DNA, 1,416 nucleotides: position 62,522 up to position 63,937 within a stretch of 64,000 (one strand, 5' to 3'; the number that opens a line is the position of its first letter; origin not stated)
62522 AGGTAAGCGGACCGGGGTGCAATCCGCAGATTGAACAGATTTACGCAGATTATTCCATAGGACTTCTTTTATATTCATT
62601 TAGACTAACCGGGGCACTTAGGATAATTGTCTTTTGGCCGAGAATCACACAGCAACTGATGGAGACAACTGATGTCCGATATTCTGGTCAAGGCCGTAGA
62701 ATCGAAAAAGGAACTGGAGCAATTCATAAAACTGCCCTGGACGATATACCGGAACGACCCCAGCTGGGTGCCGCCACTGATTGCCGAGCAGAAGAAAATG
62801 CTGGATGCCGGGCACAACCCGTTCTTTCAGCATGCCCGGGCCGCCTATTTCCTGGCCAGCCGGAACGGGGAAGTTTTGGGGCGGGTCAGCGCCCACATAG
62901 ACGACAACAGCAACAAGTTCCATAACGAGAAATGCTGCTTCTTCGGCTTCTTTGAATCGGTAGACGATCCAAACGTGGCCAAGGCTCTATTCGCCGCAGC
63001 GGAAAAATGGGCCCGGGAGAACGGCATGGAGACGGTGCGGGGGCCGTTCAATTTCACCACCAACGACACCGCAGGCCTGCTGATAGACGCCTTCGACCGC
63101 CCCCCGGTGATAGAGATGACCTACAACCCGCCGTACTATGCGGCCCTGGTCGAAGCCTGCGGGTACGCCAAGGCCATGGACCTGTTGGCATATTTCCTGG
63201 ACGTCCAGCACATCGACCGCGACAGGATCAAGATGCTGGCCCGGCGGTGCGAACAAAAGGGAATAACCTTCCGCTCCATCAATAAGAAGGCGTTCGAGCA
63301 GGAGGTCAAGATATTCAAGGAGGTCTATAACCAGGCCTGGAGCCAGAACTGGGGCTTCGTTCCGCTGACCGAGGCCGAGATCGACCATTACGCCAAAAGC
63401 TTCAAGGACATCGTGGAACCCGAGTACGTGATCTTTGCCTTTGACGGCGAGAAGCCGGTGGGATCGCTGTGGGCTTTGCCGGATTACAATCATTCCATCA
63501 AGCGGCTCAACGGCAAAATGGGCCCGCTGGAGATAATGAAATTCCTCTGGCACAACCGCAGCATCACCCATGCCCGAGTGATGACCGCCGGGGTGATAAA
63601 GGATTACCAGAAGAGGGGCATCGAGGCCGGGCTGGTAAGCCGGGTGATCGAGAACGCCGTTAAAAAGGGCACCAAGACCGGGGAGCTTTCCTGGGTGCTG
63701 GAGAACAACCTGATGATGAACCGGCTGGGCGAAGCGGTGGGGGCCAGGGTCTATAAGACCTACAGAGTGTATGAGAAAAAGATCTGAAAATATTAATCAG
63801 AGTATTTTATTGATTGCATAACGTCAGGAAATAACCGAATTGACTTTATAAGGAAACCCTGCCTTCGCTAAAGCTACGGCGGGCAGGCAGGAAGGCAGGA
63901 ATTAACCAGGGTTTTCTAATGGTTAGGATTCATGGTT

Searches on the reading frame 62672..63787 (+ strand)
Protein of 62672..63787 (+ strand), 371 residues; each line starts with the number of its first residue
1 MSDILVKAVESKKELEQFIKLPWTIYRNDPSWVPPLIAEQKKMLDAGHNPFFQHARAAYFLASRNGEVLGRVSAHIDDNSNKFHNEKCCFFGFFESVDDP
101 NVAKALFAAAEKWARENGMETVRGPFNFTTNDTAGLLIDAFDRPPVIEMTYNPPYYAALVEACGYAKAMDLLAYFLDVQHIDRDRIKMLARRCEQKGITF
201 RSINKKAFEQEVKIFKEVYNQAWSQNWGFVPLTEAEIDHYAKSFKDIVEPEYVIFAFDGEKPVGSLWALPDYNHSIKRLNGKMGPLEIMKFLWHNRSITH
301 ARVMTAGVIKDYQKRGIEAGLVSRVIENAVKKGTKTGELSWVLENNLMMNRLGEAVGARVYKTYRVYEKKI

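Call 43: search_protein_families(library=ncbifam, proteins=[window:62672-63787:+], max_evalue=1e-10)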
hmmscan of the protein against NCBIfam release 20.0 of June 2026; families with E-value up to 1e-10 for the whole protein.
window:62672-63787:+ (371 aa): 0 families

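Call 61: search_protein_families(library=pfam, proteins=[window:62672-63787:+], max_evalue=0.0001)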
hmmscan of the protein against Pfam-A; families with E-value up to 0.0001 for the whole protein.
window:62672-63787:+ (371 aa): 1 family
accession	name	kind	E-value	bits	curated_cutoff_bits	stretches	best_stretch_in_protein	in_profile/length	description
PF00583.31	Acetyltransf_1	-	4.5e-10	40.3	20.7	0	38-121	15-95/116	Acetyltransferase (GNAT) family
